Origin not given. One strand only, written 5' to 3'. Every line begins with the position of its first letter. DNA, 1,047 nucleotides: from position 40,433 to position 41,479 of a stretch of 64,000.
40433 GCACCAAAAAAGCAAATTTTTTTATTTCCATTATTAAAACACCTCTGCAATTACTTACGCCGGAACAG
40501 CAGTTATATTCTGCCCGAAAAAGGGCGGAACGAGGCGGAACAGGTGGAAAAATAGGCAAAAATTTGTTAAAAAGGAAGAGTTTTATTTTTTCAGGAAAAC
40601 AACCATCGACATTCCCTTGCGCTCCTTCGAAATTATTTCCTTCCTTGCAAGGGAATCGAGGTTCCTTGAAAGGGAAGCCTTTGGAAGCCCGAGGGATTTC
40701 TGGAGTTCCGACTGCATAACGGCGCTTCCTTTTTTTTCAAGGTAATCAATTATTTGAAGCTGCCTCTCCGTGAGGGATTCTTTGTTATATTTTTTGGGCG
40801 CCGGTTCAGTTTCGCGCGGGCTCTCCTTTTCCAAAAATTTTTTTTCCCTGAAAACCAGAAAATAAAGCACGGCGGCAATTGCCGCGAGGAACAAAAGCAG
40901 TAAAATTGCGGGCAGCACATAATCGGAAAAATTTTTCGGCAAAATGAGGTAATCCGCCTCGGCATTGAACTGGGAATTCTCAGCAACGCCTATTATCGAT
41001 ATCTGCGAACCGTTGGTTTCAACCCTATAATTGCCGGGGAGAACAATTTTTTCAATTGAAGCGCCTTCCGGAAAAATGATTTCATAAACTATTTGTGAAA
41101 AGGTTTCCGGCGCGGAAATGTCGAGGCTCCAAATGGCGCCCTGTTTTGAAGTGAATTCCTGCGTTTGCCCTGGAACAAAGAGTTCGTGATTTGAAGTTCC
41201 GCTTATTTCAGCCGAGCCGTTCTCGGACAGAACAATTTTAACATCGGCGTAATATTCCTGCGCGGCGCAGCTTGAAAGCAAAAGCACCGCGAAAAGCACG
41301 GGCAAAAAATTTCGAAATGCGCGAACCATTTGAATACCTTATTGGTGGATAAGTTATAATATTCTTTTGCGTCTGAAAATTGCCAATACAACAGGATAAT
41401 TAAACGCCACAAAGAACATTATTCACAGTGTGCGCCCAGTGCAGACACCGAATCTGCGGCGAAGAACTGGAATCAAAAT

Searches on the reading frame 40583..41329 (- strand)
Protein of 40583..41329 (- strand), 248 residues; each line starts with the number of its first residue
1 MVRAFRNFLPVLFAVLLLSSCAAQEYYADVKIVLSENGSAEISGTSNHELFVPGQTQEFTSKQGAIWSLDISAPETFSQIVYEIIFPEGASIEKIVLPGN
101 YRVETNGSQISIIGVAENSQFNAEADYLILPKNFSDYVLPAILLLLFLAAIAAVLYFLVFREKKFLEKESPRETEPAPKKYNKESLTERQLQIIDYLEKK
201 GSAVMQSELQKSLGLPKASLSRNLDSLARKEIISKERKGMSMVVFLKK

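Call 88: search_protein_families(library=pfam, proteins=[window:40583-41329:-], max_evalue=0.5)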
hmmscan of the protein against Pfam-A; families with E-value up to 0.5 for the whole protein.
window:40583-41329:- (248 aa): 13 families
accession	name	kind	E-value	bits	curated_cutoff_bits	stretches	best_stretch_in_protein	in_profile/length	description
PF24034.1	DUF7343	-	5e-07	29.9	27.6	1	191-246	6-61/62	Domain of unknown function (DUF7343)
PF12802.13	MarR_2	-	4.3e-06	27.2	27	1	186-237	3-54/61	MarR family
PF09339.16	HTH_IclR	-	1e-05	25.6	22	1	188-233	3-48/52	IclR helix-turn-helix domain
PF01047.28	MarR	-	4.5e-05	23.7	24.6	1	186-237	1-51/59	MarR family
PF13412.12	HTH_24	-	0.008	16.2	21.9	1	187-233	2-47/48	Winged helix-turn-helix DNA-binding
PF25212.1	HVO_A0114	-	0.024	14.8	27.6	1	183-245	17-78/84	HVO_A0114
PF22381.2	Staph_reg_Sar_Rot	-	0.026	15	27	1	182-238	8-63/85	Transcriptional regulator SarA/Rot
PF12840.13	HTH_20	-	0.036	14.5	27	1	191-232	7-47/51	Helix-turn-helix domain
PF25213.1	HVO_A0261_N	-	0.037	14.4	35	1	192-239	15-60/86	HVO_A0261 N-terminal domain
PF07314.17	Lit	-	0.099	13.1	24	1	142-206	3-66/176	Lipoprotein intramolecular transacylase Lit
PF01726.22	LexA_DNA_bind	-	0.11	12.7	23.7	1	184-234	2-57/65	LexA DNA binding domain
PF02295.23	z-alpha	-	0.13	12.7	21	1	190-236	6-54/67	Adenosine deaminase z-alpha domain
PF00335.26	Tetraspanin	-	0.2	11.8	32.1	1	142-199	82-139/225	Tetraspanin family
